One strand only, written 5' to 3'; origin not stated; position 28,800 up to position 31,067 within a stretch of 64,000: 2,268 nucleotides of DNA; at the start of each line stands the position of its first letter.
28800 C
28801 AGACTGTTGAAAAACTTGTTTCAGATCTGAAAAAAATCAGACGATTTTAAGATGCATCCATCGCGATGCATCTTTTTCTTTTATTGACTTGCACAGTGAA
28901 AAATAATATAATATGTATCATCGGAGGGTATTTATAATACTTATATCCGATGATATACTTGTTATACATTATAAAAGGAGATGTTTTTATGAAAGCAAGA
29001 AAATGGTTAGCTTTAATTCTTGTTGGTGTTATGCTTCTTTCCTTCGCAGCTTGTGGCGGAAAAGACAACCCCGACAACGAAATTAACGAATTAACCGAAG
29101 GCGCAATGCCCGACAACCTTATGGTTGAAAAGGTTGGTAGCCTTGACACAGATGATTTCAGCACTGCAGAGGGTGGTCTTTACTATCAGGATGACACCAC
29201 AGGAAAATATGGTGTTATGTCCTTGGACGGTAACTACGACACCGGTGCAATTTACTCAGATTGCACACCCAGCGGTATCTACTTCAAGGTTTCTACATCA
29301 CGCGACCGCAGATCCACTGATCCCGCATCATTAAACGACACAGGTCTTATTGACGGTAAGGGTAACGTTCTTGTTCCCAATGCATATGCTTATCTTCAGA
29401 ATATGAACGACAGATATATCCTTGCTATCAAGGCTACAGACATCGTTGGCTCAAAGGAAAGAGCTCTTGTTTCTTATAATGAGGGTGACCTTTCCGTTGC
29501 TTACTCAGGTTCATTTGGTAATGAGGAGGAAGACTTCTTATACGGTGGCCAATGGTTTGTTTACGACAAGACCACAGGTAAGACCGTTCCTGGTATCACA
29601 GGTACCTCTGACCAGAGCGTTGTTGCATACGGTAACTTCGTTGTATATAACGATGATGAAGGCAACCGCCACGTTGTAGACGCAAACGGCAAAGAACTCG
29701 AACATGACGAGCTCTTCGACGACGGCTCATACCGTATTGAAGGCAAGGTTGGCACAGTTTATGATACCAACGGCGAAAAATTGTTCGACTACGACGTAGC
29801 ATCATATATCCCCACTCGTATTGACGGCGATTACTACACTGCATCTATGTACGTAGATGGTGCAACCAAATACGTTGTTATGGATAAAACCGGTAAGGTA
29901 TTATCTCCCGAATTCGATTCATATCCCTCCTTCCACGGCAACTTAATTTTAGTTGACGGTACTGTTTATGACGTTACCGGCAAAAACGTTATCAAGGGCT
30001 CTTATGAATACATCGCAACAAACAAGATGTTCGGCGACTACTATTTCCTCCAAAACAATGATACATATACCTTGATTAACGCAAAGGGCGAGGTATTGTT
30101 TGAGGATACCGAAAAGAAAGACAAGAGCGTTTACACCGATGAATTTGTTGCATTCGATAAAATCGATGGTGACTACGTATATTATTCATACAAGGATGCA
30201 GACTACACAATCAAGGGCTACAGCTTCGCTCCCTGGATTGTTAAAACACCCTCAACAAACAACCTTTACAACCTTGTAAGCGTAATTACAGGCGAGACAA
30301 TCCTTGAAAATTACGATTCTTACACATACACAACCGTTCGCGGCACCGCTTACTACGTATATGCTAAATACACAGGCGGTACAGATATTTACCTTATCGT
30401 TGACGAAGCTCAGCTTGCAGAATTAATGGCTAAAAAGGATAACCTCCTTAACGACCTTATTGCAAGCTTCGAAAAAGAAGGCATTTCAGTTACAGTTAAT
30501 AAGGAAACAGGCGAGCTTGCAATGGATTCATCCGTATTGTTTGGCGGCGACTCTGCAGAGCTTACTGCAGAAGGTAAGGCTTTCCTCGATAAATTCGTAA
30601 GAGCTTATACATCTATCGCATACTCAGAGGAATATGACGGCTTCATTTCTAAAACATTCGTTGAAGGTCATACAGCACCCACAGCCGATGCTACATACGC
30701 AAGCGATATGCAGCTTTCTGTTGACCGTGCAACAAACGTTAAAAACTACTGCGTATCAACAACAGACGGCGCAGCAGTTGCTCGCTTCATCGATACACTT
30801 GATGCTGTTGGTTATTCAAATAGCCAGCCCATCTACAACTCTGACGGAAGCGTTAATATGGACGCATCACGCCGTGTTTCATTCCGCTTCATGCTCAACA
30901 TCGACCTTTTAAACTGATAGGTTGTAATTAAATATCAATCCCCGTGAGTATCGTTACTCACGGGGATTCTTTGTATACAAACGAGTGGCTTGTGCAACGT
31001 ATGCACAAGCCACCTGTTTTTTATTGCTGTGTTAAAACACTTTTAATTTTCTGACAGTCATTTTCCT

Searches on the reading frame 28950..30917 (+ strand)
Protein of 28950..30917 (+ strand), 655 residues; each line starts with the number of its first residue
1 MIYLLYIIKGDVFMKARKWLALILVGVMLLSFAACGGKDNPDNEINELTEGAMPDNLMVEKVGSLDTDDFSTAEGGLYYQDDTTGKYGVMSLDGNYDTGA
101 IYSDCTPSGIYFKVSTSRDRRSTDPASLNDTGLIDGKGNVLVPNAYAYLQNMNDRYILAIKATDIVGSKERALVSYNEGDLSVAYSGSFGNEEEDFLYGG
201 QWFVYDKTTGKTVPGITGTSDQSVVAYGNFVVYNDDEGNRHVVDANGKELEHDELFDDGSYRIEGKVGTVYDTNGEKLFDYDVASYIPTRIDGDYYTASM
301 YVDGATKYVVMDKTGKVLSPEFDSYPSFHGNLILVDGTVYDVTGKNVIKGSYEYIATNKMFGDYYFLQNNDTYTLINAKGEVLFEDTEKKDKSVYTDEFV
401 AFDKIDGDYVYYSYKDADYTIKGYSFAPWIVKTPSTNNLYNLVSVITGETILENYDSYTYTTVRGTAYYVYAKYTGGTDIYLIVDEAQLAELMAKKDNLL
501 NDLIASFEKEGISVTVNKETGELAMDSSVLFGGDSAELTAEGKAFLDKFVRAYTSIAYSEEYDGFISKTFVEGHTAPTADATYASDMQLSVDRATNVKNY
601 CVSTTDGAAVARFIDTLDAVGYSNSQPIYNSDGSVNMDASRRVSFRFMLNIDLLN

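Call 26: search_protein_families(library=pfam, proteins=[window:28950-30917:+], max_evalue=0.001)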
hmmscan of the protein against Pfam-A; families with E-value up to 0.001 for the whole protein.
window:28950-30917:+ (655 aa): 2 families
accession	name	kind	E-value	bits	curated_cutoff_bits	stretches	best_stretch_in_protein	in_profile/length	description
PF00691.25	OmpA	-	4.9e-07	30.5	27.2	1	530-637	1-94/98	OmpA family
PF14903.11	WG_beta_rep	-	8.5e-05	22.9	25.6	0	311-335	4-29/35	WG containing repeat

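Call 83: find_homologous_proteins(query=window:28950-30917:+, max_evalue=1e-20)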
Query window:28950-30917:+ (655 aa): 87 proteins with E <= 1e-20 among 8000 candidates.
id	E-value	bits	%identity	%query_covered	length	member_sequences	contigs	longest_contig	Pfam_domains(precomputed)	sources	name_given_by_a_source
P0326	0.0e+0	1427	100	98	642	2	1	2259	PF00691.26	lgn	-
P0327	0.0e+0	1141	78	98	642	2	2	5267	PF00691.26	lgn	-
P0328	0.0e+0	1141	79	98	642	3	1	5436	PF00691.26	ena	-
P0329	0.0e+0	1140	80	95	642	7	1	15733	PF00691.26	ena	-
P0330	0.0e+0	1033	71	98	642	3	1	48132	PF00691.26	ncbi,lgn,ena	-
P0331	0.0e+0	1031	72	98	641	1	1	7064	PF00691.26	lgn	-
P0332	8.1e-298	1007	71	98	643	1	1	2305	PF00691.26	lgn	-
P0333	4.7e-287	972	69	98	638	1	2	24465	-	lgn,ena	-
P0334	8.1e-283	958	66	98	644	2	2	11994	PF00691.26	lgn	-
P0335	2.6e-280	949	65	98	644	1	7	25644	PF00691.26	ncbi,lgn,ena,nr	ncbi:MAG: OmpA family protein [Clostridia bacterium]|nr:OmpA family protein [Clostridia bacterium]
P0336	3.4e-271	919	67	98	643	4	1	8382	-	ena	-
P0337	2.2e-202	692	52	98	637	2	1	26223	PF00691.26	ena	-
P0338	1.3e-199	683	52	97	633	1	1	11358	PF00691.26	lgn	-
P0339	1.5e-197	676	50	97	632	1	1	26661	PF00691.26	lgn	-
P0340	3.7e-196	672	51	97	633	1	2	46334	PF00691.26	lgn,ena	-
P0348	8.5e-191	654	50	95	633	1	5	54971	PF00691.26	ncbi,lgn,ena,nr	ncbi:MAG: OmpA family protein [Clostridia bacterium]|nr:OmpA family protein [Clostridia bacterium]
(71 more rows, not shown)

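Call 84: find_encoding_contigs(protein=P0348, flank=10000, max_places=1)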
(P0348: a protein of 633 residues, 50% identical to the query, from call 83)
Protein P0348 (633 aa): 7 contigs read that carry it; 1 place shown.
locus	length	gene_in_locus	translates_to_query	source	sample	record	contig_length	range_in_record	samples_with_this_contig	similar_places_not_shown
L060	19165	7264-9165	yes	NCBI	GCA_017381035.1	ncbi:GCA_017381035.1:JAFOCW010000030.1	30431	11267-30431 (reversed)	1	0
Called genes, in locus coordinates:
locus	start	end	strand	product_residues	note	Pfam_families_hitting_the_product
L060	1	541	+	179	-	?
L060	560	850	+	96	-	-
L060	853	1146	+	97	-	-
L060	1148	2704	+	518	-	-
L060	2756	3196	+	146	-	-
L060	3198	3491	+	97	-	-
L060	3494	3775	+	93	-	-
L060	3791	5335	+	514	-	-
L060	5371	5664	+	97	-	PF06013:WXG100, PF25547:WXG100_2 (weak)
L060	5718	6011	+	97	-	PF06013:WXG100, PF25547:WXG100_2 (weak)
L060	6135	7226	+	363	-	-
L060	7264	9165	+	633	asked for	PF00691:OmpA (weak)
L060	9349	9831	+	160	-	PF05656:DUF805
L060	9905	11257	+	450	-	PF00069:Pkinase, PF07714:PK_Tyr_Ser-Thr, PF13248:Zn_ribbon_3 (faint), PF12773:DZR, PF13240:Zn_Ribbon_1 (faint)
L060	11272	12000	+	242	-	PF00481:PP2C (weak), PF13672:PP2C_2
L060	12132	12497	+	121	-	-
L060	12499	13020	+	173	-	-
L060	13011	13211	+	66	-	PF01872:RibD_C (weak)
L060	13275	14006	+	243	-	PF00376:MerR, PF13411:MerR_1, PF07739:TipAS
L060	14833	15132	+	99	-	PF01035:DNA_binding_1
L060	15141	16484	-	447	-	PF00768:Peptidase_S11, PF07943:PBP5_C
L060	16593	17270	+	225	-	-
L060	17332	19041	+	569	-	PF00069:Pkinase, PF07714:PK_Tyr_Ser-Thr, PF03793:PASTA (weak)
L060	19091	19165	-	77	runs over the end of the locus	PF23297:ACP_SdgA_C (weak), PF00550:PP-binding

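Call 85: find_encoding_contigs(protein=P0330, flank=10000, max_places=1)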
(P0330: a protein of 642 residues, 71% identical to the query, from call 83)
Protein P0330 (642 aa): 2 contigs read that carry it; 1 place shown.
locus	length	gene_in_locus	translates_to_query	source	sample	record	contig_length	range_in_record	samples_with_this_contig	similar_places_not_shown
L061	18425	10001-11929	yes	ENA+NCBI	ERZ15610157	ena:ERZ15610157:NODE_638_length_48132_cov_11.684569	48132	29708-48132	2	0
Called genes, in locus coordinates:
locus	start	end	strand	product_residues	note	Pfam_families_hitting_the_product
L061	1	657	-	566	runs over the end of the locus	PF13616:Rotamase_3, PF00639:Rotamase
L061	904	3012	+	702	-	PF18952:DUF5696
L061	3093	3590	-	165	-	PF00588:SpoU_methylase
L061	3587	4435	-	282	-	PF08543:Phos_pyr_kin, PF00294:PfkB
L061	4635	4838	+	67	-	-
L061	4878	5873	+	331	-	PF01522:Polysacc_deac_1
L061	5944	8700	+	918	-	PF22422:MGH1-like_GH, PF03200:Glyco_hydro_63, PF01204:Trehalase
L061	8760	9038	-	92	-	PF12844:HTH_19, PF01381:HTH_3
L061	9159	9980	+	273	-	PF13240:Zn_Ribbon_1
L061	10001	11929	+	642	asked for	PF00691:OmpA (weak)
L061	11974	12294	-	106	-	PF05437:AzlD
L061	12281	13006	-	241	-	PF03591:AzlC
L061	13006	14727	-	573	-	PF14286:DHHW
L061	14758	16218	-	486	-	PF13813:MBOAT_2 (faint), PF03062:MBOAT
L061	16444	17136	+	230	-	-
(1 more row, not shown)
